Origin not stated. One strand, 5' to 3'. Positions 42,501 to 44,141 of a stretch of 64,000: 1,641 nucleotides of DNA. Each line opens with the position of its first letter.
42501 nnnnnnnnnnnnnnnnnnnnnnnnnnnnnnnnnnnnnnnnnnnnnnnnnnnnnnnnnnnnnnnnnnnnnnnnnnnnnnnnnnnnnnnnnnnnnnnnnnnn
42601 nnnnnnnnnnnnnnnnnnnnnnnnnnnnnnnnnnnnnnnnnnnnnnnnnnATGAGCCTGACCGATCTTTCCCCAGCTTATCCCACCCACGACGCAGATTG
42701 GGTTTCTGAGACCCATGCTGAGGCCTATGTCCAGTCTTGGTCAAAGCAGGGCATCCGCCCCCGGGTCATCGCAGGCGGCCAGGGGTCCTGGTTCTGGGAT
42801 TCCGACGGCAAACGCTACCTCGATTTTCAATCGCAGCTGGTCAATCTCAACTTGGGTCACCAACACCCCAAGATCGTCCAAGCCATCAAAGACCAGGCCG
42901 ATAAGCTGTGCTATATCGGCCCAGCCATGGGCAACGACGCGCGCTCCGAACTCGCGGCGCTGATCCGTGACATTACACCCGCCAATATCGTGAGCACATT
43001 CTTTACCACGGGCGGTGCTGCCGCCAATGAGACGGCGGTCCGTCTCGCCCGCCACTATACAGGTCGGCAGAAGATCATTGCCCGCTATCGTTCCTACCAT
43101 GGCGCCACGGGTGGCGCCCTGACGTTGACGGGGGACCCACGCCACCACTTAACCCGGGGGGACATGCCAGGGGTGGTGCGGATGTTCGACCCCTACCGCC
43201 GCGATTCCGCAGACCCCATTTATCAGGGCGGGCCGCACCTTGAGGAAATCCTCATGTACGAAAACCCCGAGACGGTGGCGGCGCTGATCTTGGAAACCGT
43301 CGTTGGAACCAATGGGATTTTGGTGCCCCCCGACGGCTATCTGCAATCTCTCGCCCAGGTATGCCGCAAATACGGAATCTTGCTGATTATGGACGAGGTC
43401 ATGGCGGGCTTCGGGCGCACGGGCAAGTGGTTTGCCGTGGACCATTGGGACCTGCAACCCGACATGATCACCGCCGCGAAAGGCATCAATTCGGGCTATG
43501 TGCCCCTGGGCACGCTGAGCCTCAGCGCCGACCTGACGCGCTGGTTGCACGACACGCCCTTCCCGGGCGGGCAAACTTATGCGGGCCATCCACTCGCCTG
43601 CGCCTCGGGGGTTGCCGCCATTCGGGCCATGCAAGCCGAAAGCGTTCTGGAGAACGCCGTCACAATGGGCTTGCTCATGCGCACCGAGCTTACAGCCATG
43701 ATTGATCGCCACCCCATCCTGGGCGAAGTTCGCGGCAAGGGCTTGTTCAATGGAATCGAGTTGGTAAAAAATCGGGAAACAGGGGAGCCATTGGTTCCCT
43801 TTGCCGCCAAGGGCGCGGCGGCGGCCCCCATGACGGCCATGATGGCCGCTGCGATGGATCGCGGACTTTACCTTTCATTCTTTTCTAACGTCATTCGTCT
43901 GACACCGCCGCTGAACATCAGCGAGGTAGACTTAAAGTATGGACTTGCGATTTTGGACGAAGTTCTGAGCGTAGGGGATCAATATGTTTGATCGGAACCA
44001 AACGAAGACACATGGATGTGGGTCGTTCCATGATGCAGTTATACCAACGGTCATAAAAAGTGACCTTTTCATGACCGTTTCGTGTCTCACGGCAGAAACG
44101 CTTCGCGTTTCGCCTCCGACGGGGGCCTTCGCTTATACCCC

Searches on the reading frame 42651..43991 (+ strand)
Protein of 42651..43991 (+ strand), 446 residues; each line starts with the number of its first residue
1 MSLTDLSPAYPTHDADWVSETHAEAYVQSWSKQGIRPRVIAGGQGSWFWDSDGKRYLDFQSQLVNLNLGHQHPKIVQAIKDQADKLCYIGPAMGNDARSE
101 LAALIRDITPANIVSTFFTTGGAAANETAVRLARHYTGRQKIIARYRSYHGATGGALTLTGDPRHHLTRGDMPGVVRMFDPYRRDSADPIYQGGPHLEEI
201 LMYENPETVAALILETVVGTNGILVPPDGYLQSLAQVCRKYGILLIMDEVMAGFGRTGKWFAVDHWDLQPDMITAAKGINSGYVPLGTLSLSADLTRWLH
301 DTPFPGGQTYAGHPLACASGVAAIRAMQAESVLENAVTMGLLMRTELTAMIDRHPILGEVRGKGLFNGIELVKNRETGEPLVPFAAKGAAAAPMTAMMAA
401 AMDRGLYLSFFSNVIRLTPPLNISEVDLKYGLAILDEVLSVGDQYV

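Call 67: search_protein_families(library=pfam, proteins=[window:42651-43991:+], max_evalue=0.00001)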
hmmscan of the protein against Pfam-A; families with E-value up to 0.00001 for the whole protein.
window:42651-43991:+ (446 aa): 1 family
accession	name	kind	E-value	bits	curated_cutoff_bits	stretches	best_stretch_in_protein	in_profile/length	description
PF00202.27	Aminotran_3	-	2.9e-91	306.6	30.5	1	38-439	11-403/403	Aminotransferase class-III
